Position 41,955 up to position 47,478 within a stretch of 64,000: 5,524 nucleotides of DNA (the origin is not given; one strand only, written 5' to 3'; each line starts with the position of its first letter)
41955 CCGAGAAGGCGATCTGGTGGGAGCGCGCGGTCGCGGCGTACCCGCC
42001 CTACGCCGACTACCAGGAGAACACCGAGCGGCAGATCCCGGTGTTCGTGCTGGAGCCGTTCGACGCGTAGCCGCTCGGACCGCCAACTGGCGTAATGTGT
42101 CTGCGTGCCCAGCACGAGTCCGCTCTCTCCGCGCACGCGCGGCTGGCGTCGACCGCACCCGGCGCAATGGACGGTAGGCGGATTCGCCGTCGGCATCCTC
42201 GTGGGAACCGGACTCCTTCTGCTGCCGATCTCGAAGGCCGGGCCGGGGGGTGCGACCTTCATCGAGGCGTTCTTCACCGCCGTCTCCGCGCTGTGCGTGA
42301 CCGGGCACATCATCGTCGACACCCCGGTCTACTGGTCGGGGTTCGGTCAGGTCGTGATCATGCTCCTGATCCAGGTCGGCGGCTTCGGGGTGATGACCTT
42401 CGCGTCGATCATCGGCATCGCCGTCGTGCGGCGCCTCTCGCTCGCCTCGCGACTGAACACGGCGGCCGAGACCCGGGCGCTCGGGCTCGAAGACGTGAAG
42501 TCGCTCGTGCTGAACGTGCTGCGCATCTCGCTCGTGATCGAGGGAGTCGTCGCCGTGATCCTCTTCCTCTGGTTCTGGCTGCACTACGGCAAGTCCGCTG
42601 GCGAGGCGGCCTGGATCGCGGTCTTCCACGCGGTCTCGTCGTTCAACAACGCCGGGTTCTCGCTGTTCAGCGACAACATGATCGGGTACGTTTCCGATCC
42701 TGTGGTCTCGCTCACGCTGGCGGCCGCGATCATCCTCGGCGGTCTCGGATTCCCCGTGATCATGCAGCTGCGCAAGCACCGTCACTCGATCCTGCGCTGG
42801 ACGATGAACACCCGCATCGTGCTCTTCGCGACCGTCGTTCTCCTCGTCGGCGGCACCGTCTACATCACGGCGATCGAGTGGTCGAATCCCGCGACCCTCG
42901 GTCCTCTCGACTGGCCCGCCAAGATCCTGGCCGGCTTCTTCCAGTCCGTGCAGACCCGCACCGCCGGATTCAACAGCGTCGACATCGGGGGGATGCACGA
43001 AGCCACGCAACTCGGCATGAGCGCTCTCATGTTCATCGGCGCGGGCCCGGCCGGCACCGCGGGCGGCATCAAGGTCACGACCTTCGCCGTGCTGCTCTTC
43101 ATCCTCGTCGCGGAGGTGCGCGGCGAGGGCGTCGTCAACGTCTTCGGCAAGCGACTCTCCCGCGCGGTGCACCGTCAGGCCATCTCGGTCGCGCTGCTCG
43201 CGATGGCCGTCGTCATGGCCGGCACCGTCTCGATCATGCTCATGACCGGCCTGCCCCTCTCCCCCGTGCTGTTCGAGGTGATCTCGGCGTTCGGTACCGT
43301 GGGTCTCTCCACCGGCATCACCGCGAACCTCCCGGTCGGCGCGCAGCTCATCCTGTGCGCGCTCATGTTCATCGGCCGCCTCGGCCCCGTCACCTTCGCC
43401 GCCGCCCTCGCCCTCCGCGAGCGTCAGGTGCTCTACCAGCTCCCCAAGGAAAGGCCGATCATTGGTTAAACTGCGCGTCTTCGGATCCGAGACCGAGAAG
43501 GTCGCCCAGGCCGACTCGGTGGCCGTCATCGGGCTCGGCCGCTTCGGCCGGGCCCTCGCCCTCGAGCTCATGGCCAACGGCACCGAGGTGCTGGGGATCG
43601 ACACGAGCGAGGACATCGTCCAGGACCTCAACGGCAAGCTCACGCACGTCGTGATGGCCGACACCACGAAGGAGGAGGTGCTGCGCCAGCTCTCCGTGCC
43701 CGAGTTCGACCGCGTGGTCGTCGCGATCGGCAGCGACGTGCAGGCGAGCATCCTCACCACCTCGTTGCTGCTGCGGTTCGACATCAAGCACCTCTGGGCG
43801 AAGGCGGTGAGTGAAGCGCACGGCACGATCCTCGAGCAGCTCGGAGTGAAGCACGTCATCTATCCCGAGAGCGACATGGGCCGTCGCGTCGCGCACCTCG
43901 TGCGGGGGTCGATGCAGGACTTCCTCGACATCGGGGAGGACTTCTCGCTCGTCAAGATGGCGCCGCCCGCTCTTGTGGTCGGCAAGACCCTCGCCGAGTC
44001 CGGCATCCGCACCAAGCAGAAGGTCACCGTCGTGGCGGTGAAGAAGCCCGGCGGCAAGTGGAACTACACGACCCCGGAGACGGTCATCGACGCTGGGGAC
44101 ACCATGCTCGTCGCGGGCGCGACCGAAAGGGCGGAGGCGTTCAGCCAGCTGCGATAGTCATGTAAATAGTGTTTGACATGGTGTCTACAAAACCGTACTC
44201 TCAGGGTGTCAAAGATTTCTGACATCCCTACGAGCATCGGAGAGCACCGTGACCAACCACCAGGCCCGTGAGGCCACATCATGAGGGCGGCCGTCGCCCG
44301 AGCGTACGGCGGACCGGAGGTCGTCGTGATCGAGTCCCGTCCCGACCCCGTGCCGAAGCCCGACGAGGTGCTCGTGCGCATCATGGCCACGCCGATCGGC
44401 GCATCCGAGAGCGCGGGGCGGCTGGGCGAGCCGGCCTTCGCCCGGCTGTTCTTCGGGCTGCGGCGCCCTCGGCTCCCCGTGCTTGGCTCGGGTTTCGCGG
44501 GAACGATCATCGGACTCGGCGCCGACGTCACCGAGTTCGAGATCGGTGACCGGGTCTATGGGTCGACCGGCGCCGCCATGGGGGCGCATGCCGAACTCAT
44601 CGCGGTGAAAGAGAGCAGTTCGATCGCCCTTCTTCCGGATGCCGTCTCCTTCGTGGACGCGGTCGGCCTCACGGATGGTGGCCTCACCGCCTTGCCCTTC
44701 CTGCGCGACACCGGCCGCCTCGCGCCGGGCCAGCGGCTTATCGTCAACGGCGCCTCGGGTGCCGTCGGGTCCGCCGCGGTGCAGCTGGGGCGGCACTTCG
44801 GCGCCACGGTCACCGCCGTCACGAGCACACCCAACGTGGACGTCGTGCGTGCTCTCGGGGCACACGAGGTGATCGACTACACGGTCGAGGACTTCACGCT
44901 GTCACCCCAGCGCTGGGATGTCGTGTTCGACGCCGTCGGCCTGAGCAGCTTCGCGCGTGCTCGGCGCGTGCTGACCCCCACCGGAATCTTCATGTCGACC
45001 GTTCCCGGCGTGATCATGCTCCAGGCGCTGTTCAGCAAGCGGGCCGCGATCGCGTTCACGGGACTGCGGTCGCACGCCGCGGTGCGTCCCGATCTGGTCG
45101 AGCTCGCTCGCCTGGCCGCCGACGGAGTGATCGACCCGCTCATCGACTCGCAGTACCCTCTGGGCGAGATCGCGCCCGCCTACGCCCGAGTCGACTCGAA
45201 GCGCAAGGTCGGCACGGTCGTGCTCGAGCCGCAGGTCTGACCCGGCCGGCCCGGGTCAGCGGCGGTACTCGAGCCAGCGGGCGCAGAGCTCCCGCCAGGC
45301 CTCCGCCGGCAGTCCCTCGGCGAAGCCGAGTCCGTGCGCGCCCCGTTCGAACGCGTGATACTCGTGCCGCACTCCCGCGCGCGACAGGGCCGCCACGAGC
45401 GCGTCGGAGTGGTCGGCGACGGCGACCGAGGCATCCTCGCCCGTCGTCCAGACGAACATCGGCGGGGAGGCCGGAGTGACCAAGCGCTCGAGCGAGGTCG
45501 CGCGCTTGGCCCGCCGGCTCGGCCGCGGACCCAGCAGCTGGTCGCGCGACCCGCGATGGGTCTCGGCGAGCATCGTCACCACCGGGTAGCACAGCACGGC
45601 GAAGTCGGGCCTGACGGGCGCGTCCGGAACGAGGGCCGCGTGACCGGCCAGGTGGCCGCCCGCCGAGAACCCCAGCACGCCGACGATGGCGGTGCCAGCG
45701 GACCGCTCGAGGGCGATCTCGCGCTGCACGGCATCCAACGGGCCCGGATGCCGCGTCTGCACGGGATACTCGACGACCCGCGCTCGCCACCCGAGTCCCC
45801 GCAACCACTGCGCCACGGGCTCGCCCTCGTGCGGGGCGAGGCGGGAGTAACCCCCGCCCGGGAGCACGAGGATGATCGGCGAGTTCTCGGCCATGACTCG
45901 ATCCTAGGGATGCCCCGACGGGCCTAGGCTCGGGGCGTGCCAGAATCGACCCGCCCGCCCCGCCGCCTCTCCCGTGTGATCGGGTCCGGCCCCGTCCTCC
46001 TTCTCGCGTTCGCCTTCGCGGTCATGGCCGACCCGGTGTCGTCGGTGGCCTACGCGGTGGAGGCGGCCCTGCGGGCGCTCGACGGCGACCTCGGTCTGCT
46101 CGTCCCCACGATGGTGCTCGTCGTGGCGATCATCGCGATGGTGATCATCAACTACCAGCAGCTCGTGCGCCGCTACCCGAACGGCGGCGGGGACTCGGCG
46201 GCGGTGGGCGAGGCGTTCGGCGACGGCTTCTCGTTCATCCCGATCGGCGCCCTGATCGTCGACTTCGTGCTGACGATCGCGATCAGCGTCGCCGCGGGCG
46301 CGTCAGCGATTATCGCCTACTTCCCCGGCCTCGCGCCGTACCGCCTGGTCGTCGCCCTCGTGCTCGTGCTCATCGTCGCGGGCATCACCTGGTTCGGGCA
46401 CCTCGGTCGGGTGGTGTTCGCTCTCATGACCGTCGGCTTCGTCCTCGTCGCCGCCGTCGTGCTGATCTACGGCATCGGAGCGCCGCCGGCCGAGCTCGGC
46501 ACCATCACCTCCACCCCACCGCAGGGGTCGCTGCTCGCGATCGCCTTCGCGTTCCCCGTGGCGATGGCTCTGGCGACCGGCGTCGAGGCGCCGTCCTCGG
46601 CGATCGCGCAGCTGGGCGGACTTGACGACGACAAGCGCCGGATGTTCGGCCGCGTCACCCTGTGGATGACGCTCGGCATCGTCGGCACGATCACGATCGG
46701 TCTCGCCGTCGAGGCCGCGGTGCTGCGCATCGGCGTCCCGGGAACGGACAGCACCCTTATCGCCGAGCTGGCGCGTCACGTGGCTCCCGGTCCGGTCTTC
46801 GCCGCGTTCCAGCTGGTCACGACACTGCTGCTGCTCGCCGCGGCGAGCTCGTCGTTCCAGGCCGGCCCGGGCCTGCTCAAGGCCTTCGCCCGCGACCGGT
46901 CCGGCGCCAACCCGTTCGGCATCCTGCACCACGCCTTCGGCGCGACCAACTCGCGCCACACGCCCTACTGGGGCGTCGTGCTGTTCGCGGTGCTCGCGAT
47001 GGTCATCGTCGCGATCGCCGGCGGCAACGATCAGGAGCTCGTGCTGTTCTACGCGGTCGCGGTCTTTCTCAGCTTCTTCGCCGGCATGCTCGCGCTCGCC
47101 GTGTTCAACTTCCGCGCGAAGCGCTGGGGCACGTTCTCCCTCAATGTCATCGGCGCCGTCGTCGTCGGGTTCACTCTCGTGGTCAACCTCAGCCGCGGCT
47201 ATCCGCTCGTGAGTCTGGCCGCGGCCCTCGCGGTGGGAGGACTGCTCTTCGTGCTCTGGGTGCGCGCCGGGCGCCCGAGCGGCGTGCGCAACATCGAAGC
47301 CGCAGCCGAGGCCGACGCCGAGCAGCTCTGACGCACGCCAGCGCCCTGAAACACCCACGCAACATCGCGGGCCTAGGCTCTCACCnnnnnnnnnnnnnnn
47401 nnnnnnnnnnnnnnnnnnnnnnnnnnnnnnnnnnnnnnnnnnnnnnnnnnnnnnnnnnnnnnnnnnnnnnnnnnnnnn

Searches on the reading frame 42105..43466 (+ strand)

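Call 20: search_protein_families(library=pfam, proteins=[window:42105-43466:+], max_evalue=0.001)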
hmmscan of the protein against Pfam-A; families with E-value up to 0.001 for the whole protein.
window:42105-43466:+ (454 aa): 1 family
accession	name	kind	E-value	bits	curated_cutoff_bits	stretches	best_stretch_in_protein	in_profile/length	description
PF02386.22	TrkH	-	8.7e-55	186.5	27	1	51-432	62-487/502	Cation transport protein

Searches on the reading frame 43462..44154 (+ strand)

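Call 20: search_protein_families(library=pfam, proteins=[window:43462-44154:+], max_evalue=0.001)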
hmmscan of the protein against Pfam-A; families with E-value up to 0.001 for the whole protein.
window:43462-44154:+ (231 aa): 7 families
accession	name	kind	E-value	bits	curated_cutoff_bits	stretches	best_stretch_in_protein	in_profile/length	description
PF02254.24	TrkA_N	-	7.4e-27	94.4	23.8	1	20-135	1-116/116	TrkA-N domain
PF02080.26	TrkA_C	-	6.6e-11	42.4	27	1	164-229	4-68/71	TrkA-C domain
PF03446.21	NAD_binding_2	-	2.2e-06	28.2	21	1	20-96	2-72/161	NAD binding domain of 6-phosphogluconate dehydrogenase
PF03807.23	F420_oxidored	-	4.7e-06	27.6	21.6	1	20-89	2-67/94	NADP oxidoreductase coenzyme F420-dependent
PF01210.29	NAD_Gly3P_dh_N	-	1.7e-05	25.3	23.1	1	20-64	2-46/158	NAD-dependent glycerol-3-phosphate dehydrogenase N-terminus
PF02737.24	3HCDH_N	-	0.00021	21.7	22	1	19-73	1-55/180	3-hydroxyacyl-CoA dehydrogenase, NAD binding domain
PF03721.20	UDPG_MGDP_dh_N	-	0.00039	20.5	27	0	20-65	3-48/187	UDP-glucose/GDP-mannose dehydrogenase family, NAD binding domain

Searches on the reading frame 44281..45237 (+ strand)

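Call 21: search_protein_families(library=pfam, proteins=[window:44281-45237:+], max_evalue=0.001)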
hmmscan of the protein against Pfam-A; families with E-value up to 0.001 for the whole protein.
window:44281-45237:+ (319 aa): 3 families
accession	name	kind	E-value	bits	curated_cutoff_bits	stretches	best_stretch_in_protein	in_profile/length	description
PF13602.12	ADH_zinc_N_2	-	1.4e-23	84.7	27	1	192-315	1-134/134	Zinc-binding dehydrogenase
PF00107.32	ADH_zinc_N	-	6.5e-12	46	31.8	1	161-238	1-86/129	Zinc-binding dehydrogenase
PF08240.17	ADH_N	-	4.5e-08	33.7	23.5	1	26-113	1-98/104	Alcohol dehydrogenase GroES-like domain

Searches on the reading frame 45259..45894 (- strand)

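Call 21: search_protein_families(library=pfam, proteins=[window:45259-45894:-], max_evalue=0.001)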
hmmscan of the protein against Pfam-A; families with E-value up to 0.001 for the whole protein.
window:45259-45894:- (212 aa): 3 families
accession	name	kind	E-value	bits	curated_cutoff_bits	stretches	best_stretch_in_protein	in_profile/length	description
PF07859.19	Abhydrolase_3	-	1e-07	32.4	25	1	61-188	64-207/210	alpha/beta hydrolase fold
PF00326.27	Peptidase_S9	-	2.6e-06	27.5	22.6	1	69-191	64-191/213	Prolyl oligopeptidase family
PF20434.5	BD-FAE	-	0.00031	20.8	26.8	0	70-89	90-109/215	BD-FAE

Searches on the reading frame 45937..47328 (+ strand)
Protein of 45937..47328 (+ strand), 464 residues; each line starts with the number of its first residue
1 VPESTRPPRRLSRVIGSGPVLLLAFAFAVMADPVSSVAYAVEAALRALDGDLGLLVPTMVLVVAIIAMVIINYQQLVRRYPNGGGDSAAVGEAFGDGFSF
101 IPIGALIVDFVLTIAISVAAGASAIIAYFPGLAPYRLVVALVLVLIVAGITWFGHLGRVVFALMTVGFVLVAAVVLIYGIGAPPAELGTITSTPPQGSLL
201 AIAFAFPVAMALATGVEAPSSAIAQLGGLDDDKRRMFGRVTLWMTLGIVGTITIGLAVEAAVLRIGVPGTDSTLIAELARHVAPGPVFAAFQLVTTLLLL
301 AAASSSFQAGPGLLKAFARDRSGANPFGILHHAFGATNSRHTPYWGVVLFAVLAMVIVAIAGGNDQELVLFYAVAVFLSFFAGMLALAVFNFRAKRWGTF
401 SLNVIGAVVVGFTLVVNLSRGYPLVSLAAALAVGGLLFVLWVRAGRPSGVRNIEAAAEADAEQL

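Call 21: search_protein_families(library=pfam, proteins=[window:45937-47328:+], max_evalue=0.001)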
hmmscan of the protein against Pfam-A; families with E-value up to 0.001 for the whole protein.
window:45937-47328:+ (464 aa): 1 family
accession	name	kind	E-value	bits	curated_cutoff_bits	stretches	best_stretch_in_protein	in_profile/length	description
PF13520.12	AA_permease_2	-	6.5e-15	55.4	27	1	24-417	5-404/427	Amino acid permease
